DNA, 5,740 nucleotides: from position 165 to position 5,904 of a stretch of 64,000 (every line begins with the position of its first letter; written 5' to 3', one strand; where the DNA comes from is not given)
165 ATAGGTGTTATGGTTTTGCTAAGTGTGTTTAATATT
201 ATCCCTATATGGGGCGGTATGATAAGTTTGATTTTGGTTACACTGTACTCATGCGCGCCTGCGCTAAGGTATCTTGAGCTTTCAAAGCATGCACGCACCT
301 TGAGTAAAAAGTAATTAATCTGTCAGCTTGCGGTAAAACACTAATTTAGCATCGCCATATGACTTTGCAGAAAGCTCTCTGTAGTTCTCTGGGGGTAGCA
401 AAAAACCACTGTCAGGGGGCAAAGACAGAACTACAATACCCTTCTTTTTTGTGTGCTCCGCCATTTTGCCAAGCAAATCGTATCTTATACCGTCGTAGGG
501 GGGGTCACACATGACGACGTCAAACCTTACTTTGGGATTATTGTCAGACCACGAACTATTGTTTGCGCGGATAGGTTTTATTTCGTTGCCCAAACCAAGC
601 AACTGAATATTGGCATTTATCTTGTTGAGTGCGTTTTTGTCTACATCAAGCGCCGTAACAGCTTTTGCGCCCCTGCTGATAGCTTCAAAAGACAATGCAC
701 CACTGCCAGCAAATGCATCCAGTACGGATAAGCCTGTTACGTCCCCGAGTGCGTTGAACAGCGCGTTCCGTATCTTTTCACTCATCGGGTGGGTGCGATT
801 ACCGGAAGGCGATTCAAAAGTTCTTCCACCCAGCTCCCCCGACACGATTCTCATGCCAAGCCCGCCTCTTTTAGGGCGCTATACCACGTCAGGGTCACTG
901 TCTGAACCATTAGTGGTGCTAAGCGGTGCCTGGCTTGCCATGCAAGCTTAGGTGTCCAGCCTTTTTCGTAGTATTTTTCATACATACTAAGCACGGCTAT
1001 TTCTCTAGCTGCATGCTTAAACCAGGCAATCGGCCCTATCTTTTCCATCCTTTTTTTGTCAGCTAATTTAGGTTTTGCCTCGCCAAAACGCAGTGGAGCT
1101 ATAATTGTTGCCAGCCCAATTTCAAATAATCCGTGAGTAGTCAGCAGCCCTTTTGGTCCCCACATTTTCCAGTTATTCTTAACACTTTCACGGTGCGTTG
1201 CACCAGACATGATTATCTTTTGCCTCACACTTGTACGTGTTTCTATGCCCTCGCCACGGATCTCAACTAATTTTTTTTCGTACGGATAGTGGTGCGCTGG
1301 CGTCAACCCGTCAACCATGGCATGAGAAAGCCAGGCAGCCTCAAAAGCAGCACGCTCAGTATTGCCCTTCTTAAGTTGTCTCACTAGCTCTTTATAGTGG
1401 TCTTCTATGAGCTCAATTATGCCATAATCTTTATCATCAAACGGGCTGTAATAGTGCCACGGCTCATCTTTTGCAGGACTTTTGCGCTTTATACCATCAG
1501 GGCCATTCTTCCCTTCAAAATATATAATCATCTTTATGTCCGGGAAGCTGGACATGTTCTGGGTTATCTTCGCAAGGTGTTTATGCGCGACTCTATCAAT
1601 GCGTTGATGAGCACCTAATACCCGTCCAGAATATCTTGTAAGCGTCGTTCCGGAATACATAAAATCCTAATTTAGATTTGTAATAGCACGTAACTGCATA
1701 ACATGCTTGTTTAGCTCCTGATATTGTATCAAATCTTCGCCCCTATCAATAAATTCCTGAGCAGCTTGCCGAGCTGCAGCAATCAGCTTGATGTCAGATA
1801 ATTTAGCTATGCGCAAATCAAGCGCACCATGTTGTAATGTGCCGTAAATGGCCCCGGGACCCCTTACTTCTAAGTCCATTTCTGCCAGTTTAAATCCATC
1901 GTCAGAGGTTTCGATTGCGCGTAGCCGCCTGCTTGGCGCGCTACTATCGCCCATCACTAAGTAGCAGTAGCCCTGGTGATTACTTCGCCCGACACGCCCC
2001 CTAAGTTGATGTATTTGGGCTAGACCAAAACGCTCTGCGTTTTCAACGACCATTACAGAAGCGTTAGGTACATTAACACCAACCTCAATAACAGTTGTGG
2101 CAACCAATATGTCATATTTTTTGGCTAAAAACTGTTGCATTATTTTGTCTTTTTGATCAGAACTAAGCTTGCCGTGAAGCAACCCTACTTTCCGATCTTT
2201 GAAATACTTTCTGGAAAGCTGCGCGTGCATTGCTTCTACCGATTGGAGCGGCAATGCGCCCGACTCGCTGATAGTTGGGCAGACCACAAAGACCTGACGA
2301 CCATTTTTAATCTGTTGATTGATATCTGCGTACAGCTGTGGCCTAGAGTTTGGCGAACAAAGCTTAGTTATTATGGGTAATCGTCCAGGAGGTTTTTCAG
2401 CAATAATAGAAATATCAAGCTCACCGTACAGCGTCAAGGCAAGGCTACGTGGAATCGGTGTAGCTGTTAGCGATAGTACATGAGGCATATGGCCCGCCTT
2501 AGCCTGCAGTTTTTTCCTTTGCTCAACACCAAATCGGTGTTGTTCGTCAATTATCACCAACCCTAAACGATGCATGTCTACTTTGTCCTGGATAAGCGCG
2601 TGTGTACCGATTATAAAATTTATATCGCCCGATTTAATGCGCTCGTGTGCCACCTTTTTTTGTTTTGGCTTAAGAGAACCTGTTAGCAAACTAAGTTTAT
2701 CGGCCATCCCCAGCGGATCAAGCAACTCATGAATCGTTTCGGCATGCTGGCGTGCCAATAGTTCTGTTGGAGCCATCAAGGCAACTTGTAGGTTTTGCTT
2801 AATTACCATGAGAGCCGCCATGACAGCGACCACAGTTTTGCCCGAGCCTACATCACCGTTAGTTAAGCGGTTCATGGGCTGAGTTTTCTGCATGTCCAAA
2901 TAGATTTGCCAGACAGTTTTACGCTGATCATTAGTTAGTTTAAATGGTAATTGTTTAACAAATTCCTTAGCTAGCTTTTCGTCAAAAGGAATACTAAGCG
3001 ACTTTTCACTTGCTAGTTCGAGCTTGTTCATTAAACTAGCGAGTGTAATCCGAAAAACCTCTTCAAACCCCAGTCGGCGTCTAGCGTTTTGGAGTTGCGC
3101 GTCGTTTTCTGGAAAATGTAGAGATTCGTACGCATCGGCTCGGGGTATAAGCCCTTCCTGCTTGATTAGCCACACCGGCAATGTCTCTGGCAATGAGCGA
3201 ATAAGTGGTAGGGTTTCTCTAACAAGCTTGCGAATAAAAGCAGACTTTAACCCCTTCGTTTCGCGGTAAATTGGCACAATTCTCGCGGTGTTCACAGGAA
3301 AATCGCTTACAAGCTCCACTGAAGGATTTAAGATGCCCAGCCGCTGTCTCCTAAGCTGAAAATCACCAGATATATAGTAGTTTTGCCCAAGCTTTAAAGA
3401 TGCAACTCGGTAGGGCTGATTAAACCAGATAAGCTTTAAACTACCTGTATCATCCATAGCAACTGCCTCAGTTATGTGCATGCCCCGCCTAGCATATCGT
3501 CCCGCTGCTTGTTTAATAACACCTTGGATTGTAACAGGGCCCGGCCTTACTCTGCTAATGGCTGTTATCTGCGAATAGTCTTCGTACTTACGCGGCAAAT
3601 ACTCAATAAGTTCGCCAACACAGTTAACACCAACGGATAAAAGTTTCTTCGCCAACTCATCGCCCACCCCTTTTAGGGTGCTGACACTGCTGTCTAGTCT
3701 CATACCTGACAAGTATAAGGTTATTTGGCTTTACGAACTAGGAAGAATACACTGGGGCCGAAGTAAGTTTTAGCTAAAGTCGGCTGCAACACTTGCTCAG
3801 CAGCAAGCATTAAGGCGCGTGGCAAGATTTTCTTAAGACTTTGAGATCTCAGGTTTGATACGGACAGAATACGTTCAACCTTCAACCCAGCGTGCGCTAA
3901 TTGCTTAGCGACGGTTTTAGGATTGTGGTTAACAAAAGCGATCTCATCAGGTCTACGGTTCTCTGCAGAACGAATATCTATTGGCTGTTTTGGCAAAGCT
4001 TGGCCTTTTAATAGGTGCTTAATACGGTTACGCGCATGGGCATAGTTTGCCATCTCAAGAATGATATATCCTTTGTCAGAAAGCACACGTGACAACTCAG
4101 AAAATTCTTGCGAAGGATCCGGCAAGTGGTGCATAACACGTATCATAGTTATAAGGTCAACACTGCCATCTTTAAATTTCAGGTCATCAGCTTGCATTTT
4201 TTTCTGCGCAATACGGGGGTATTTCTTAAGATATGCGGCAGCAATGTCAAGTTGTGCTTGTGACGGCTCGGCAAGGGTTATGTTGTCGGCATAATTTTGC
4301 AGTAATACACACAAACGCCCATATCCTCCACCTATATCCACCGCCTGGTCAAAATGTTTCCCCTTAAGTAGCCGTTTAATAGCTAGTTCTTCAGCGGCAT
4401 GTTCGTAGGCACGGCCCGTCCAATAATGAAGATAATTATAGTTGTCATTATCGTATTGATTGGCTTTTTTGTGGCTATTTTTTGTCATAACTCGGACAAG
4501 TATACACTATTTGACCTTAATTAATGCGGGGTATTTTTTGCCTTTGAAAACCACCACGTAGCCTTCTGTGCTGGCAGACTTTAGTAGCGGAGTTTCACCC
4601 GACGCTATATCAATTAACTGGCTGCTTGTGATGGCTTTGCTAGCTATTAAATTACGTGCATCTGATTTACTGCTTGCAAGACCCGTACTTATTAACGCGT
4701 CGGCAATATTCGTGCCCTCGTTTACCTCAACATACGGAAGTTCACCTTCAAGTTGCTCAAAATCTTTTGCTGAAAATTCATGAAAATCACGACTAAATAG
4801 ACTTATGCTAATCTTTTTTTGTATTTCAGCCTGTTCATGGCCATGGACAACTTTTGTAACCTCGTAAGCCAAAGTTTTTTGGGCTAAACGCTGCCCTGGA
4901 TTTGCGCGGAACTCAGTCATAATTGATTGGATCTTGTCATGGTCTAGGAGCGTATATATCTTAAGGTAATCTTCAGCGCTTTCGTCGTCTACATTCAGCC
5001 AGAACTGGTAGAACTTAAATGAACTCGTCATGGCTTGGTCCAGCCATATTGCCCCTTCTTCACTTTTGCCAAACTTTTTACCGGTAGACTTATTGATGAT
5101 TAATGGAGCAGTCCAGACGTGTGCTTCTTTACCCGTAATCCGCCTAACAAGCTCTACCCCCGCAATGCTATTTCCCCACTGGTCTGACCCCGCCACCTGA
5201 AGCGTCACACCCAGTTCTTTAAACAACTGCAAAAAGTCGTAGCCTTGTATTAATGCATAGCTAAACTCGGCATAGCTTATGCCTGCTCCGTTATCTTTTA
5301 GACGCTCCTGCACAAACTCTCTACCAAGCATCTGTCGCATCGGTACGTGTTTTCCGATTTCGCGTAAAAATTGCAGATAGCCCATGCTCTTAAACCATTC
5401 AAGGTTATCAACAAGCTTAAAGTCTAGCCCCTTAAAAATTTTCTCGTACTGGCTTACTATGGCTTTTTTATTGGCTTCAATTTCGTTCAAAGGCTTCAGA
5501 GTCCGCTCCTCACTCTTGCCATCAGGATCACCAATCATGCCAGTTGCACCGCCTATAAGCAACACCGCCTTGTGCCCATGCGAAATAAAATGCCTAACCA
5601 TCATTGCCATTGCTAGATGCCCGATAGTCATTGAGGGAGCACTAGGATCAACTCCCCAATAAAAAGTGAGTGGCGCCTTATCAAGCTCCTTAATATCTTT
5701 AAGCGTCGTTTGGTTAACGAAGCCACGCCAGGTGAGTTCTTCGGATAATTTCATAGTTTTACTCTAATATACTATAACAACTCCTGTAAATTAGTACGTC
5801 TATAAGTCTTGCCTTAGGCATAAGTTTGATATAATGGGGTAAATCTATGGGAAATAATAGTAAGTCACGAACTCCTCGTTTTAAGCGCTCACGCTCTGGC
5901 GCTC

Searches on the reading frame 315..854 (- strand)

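Call 14: search_protein_families(library=pfam, max_evalue=0.000001, proteins=[window:315-854:-])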
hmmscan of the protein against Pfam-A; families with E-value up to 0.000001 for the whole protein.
window:315-854:- (179 aa): 2 families
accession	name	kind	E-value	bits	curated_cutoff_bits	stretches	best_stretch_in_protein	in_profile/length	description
PF03602.21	Cons_hypoth95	-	5.4e-39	134.2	24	1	1-174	1-181/182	Conserved hypothetical protein 95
PF06325.19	PrmA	-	5.8e-08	33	22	1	41-144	162-259/296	Ribosomal protein L11 methyltransferase (PrmA)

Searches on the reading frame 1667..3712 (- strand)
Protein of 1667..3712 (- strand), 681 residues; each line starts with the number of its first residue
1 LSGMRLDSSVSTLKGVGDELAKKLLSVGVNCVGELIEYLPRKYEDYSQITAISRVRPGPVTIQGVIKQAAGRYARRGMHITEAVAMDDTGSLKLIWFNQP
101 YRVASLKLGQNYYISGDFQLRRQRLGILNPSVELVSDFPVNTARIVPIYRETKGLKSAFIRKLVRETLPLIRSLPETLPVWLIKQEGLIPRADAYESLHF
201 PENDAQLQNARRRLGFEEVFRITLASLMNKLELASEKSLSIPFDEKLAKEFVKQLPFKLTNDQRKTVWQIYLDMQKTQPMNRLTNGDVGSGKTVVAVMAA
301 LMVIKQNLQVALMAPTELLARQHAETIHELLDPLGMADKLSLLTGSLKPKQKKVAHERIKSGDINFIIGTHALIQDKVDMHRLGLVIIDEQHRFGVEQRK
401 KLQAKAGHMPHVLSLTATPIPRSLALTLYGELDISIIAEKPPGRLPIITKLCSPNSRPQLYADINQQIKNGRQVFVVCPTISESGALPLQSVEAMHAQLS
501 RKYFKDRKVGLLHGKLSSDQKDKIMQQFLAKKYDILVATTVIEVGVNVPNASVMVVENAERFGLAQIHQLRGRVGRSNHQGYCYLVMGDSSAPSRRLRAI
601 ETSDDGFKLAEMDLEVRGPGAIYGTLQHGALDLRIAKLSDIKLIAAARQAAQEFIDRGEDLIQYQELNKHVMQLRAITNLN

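Call 14: search_protein_families(library=pfam, max_evalue=0.000001, proteins=[window:1667-3712:-])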
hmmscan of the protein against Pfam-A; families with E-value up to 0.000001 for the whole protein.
window:1667-3712:- (681 aa): 5 families
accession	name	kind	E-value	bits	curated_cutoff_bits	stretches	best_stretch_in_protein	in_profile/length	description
PF17191.10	RecG_wedge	-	6.2e-25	88.1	23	1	13-171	5-162/162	RecG wedge domain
PF00270.35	DEAD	-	8.4e-25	87.9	26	1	263-423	4-163/167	DEAD/DEAH box helicase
PF00271.37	Helicase_C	-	1e-21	77.7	23.5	1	467-577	11-109/110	Helicase conserved C-terminal domain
PF19833.4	RecG_dom3_C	-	3.2e-11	43.5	26.8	1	604-674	2-76/87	ATP-dependent DNA helicase RecG, domain 3, C-terminal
PF04851.21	ResIII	-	6.6e-10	39.6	22.5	1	259-419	4-162/164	Type III restriction enzyme, res subunit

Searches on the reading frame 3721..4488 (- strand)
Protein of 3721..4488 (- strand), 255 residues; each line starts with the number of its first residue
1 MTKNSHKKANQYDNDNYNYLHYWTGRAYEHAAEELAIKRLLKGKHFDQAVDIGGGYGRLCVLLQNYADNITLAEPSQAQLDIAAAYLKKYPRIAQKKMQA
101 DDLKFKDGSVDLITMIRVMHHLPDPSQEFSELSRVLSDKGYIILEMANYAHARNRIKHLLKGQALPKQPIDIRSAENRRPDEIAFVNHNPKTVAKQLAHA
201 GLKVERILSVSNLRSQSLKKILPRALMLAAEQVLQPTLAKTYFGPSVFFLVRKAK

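Call 14: search_protein_families(library=pfam, max_evalue=0.000001, proteins=[window:3721-4488:-])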
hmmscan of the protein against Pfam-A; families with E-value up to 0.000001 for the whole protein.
window:3721-4488:- (255 aa): 5 families
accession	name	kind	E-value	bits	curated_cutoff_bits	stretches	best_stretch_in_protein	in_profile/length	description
PF08241.18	Methyltransf_11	-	3.8e-17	63.1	21.2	1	50-144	1-95/95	Methyltransferase domain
PF13489.12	Methyltransf_23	-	2.6e-16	60.2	27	1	37-204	13-161/164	Methyltransferase domain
PF13649.12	Methyltransf_25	-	6.3e-14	52.9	27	1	50-140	2-97/97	Methyltransferase domain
PF08242.18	Methyltransf_12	-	3.4e-13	50.6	30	1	50-141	1-97/98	Methyltransferase domain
PF13847.12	Methyltransf_31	-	6.1e-08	32.9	27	1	49-161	7-124/145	Methyltransferase domain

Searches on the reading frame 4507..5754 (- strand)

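Call 14: search_protein_families(library=pfam, max_evalue=0.000001, proteins=[window:4507-5754:-])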
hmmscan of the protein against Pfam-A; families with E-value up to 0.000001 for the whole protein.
window:4507-5754:- (415 aa): 2 families
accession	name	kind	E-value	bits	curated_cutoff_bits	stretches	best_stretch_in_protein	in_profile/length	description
PF00579.31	tRNA-synt_1b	-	1.6e-66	225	21.1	1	26-320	3-291/292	tRNA synthetases class I (W and Y)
PF22421.1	SYY_C-terminal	-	2.1e-08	34.4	27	1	331-408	1-79/83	Tyrosine--tRNA ligase SYY-like C-terminal domain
